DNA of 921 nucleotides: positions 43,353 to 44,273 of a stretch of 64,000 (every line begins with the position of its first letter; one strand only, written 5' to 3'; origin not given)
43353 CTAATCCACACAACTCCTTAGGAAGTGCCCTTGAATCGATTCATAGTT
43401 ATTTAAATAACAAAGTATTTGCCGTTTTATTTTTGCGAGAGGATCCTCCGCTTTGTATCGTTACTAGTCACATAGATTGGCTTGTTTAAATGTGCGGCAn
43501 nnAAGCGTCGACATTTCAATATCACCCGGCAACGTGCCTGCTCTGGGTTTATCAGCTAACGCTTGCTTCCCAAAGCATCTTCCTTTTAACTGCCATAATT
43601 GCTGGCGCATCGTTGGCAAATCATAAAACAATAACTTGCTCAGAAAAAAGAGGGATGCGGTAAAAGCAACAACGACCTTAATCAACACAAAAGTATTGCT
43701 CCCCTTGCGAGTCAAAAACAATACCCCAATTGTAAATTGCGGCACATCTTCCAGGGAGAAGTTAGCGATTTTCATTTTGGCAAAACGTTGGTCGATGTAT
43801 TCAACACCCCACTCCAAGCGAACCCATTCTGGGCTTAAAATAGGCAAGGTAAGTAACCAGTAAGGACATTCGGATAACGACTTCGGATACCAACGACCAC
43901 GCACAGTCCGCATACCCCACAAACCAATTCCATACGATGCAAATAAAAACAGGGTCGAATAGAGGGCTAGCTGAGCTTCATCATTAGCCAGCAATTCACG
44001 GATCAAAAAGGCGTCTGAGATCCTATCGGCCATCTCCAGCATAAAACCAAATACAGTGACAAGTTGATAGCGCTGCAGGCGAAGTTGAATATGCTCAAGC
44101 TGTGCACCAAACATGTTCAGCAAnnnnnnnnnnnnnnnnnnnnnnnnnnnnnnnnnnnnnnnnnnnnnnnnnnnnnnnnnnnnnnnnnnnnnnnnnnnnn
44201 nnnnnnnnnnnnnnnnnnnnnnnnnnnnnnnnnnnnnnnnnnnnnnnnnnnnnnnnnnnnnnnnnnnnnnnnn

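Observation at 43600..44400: Conserved C-terminal multi-helix domain (YWLL(T/F)(L/M)P(I/V)L(S/G)P(E/D)) shared by all four giants - candidate novel membrane/translocation module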

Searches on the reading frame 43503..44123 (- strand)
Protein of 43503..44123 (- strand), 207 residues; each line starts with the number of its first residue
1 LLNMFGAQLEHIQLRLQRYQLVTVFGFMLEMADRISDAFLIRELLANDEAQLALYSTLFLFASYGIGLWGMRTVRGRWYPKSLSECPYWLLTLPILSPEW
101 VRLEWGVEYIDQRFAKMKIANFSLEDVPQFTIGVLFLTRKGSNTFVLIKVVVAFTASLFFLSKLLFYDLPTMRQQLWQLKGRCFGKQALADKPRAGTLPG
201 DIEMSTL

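Call 10: find_homologous_proteins(query=window:43503-44123:-, max_evalue=0.01)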
Query seq(207 aa): 193 candidates shared short words with the query, none scored E <= 0.01.

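Call 18: find_related_loci(query=window:43503-44123:-, collection=genome_contigs, flank=10000)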
Query window:43503-44123:- (207 aa) in genome_contigs; peptide patterns used: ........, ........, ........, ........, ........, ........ (x = any residue, [..] = any of these).
600 stretches matched a pattern, but none encodes a relative of the query by tblastn (E <= 1e-3).

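Call 19: search_protein_representatives(alignment_id=A1)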
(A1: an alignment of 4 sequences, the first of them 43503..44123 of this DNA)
Query: 4 sequences, 201 profile positions. Proteins with E-value up to 0.001 (for the whole library): 19; up to 1e-10: 19; up to 1e-30: 11. The best 19 are listed.
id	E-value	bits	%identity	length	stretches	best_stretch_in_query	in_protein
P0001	4.9e-85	300.9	-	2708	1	8-200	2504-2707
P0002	7.4e-78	277.5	-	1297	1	2-201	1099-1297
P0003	1.0e-76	273.8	-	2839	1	5-201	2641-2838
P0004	1.5e-75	269.9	-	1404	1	2-195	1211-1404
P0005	1.5e-58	214.4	-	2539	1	5-185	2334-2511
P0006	8.8e-44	166.2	-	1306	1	2-181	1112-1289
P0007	7.6e-39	150.1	-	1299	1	14-190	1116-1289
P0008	1.9e-35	139.0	-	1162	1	13-182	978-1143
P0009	2.3e-34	135.5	-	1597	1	15-176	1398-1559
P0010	3.6e-31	125.0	-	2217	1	19-168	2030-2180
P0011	9.1e-31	123.7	-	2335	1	15-185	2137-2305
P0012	2.0e-30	122.6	-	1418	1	15-195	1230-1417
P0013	4.7e-25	105.1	-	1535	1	21-174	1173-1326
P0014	1.6e-23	100.1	-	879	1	21-173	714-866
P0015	4.0e-21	92.2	-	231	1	21-170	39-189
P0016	8.4e-18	81.4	-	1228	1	25-187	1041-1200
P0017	7.3e-16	75.1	-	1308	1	15-190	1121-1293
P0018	8.0e-16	74.9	-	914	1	27-179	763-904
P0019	3.2e-12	63.2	-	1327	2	22-174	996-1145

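Call 21: predict_structure(alignment_id=A1)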
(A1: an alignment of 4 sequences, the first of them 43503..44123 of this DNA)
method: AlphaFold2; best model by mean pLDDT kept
length: 207 residues; sequences in the alignment: 4
mean_pLDDT: 68.8   pTM: 0.60
mean pLDDT of the five models: 68.8, 68.1, 68.0, 65.2, 64.0
residues with pLDDT >= 90: 33; 70-90: 76; 50-70: 50; < 50: 48
segments of 3 or more residues with pLDDT < 50: 1-4, 169-207
pLDDT, mean of each block of 10 residues (from residue 1): 47 53 78 88 92 92 82 64 71 65 63 76 86 91 87 87 65 41 36 36 33
secondary structure, 60 per line:
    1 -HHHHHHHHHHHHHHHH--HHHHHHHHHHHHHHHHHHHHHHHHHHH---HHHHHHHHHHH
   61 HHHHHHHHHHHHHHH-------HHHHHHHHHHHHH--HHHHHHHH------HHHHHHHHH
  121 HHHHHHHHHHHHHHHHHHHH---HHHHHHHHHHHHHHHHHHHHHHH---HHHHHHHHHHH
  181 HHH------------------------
elements in order: H2-17 H20-46 H50-75 H83-95 H98-105 H112-140 H144-166 H170-183

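Call 25: fold_search(model_id=the predicted structure, library=pdb)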
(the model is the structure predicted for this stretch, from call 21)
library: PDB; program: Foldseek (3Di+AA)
matches with E <= 10: 126; with E <= 0.001: 0
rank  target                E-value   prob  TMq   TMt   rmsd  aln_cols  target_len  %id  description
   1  7p14_A                1.6e-01  1.00  0.48  0.31   6.5       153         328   16  Structure of full-length rXKR9 in complex with a sybody at 3.66A (released 2021-07-28)
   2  7p16_A                1.7e-01  1.00  0.53  0.36   5.4       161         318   16  Structure of caspase-3 cleaved rXKR9 in complex with a sybody at 4.3A (released 2021-07-28)
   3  2vhb_A                1.8e+00  0.15  0.24  0.31   9.8       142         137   13  AZIDE ADDUCT OF THE BACTERIAL HEMOGLOBIN FROM VITREOSCILLA STERCORARIA (released 1998-02-25)
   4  9jbt                  2.0e+00  0.04  0.13  0.09  18.8       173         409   17  Structure of LAT4 in complex with Phe (released 2026-03-11)
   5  9hny_FI               2.2e+00  0.07  0.16  0.13  17.9       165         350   12  Mitoribosomal small subunit in complex with Mettl15 and Mettl17 (released 2025-03-26)
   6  1vhb_A                2.3e+00  0.12  0.23  0.31  10.4       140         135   12  BACTERIAL DIMERIC HEMOGLOBIN FROM VITREOSCILLA STERCORARIA (released 1998-02-25)
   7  6ob6_B                2.3e+00  0.09  0.22  0.15  14.4       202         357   16  Human equilibrative nucleoside transporter-1, S-(4-nitrobenzyl)-6-thioinosine bound, merohedrally twinned (released 2019-07-03)
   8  4uvm                  2.3e+00  0.09  0.20  0.12  13.9       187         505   16  In meso crystal structure of the POT family transporter PepTSo (released 2015-02-04)
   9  9cru_K                2.4e+00  0.11  0.19  0.18  16.9       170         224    9  Y20S (Sec18-Sec17-Sec9-Sso1-Snc1) EDTA - Class 1 (released 2025-08-27)
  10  6m6z_A                2.5e+00  0.07  0.20  0.20  17.3       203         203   16  A de novo designed transmembrane nanopore, TMH4C4 (released 2020-06-24)
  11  9jbs                  2.5e+00  0.05  0.15  0.09  18.2       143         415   16  Structure of LAT4 in the apo state (released 2026-03-11)
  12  9ll1                  2.7e+00  0.08  0.20  0.12  15.5       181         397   14  Cryo-EM structure of G6PT1 in complex with Chlorogenic acid (released 2025-12-31)
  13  5cwf_C                2.8e+00  0.07  0.20  0.24  18.8       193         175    9  Crystal structure of de novo designed helical repeat protein DHR8 (released 2015-12-16)
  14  5f3o_A                3.0e+00  0.08  0.23  0.24  12.7       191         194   11  Crystal structure of EhRNaseIII229 from Entamoeba histolytica complexed with Mn2+ (released 2016-12-28)
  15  9kkk                  3.0e+00  0.04  0.15  0.08  15.9       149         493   16  Cryo-EM structure of human SLC22A6 (OAT1) in the apo-state (released 2025-11-05)
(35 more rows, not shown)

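Call 27: find_encoding_contigs(protein=P0005, flank=10000, max_places=4)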
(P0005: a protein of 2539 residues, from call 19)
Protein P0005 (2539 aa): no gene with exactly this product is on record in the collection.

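Call 28: list_cluster_members(proteins=[P0002, P0004, P0005, P0006, P0008, P0010, P0014, P0015, P0016, P0019])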
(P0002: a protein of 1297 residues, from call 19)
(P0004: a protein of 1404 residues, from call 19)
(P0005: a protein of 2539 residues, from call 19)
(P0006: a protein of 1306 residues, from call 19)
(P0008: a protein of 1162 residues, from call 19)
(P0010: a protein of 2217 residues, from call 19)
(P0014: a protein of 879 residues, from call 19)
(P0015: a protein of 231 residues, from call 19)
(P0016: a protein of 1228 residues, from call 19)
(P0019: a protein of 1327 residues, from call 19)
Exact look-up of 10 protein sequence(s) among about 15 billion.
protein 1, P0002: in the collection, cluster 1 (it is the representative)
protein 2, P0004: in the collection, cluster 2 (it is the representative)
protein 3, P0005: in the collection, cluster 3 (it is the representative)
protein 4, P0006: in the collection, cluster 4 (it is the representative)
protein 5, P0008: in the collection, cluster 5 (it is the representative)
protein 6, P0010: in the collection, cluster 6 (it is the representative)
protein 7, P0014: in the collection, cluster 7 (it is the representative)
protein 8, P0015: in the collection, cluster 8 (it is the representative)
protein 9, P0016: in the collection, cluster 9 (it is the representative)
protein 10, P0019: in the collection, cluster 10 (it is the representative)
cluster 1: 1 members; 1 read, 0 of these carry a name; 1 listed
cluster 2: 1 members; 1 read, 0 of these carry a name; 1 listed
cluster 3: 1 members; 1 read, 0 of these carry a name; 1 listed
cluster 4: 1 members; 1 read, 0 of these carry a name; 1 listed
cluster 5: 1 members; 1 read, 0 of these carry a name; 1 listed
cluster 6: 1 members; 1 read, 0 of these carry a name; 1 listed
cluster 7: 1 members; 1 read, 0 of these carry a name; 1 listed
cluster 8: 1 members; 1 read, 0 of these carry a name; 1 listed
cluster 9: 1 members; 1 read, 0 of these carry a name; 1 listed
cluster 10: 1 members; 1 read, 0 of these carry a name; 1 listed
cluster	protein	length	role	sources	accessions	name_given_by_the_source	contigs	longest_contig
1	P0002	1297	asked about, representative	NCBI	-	-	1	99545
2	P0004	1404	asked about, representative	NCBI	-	-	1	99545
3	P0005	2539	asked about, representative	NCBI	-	-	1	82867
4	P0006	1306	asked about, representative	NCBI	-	-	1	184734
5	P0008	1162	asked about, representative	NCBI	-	-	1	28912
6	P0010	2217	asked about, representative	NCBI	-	-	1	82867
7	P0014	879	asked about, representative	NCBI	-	-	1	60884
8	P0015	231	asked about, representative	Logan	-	-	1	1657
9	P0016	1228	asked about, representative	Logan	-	-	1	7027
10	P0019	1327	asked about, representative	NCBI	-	-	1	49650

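Call 55: find_encoding_contigs(protein=P0016, flank=10000, max_places=4)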
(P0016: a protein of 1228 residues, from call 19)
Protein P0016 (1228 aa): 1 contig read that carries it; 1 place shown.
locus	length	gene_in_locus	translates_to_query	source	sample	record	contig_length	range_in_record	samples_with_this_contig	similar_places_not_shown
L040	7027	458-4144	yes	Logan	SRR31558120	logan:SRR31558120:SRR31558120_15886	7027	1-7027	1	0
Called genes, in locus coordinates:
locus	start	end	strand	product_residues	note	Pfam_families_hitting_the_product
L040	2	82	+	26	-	?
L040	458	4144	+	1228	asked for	PF07581:Glug (weak), PF12796:Ank_2 (faint)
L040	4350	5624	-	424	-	PF02646:RmuC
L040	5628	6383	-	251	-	-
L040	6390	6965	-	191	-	PF11356:T2SSC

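Call 56: find_encoding_contigs(protein=P0006, flank=10000, max_places=4)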
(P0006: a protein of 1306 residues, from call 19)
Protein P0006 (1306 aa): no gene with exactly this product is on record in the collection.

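Call 60: list_cluster_members(proteins=[P0001, P0003, P0007, P0009, P0011, P0012, P0013, P0017, P0018])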
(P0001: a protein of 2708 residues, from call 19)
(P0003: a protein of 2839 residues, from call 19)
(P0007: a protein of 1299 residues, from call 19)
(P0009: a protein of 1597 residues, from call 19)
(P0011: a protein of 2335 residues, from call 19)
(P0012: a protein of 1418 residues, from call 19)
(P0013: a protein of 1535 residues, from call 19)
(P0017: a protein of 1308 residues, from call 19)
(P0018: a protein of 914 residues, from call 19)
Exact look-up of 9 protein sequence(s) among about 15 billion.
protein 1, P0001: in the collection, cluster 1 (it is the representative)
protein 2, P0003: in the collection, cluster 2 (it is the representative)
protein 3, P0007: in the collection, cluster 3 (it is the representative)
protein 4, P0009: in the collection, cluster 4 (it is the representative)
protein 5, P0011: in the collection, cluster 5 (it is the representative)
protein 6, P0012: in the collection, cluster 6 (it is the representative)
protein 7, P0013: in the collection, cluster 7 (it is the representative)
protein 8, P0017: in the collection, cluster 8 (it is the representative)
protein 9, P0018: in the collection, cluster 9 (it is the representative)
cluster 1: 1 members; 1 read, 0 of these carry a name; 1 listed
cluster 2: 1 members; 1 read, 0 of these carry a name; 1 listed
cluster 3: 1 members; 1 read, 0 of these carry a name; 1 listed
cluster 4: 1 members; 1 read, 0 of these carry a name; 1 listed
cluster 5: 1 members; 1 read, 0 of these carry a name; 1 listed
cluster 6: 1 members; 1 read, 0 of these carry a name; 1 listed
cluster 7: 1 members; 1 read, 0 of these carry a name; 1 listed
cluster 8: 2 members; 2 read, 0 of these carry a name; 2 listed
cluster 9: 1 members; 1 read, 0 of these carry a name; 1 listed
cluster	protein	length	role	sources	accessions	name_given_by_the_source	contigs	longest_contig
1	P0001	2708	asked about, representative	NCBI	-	-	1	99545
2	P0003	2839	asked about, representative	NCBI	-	-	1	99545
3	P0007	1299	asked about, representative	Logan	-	-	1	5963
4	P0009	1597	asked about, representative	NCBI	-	-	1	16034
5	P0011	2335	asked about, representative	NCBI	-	-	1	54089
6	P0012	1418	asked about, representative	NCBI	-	-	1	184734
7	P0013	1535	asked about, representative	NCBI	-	-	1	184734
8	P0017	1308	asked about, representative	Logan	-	-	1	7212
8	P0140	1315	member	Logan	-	-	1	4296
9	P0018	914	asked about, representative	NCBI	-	-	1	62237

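Call 61: find_encoding_contigs(protein=P0017, flank=10000, max_places=3)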
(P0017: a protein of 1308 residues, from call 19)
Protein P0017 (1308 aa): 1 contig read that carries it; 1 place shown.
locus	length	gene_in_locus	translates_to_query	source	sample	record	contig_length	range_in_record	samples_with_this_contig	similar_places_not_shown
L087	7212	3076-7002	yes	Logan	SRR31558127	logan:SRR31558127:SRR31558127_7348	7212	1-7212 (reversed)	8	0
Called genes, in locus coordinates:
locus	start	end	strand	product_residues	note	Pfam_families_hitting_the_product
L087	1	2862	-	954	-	?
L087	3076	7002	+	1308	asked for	PF07581:Glug (faint), PF12796:Ank_2 (weak), PF27087:LRR_TMOD-LMOD (weak)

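Call 62: find_encoding_contigs(protein=P0007, flank=10000, max_places=3)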
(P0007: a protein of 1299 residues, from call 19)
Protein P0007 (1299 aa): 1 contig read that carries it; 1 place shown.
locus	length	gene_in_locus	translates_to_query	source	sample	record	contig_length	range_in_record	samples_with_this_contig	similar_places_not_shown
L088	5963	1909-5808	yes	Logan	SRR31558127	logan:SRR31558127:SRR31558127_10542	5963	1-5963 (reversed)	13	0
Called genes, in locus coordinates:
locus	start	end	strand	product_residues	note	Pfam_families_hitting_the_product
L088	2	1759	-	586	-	?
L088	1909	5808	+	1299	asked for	PF07581:Glug (faint), PF13516:LRR_6 (faint), PF27087:LRR_TMOD-LMOD (weak)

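Call 89: find_encoding_contigs(protein=P0015, flank=3000, max_places=3)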
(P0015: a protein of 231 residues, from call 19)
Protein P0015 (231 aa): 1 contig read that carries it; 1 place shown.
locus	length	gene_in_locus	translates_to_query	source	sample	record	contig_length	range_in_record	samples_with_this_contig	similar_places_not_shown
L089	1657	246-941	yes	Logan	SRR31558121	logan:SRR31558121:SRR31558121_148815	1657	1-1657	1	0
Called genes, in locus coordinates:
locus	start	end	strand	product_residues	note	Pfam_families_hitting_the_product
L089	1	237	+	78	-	?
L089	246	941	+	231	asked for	-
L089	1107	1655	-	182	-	?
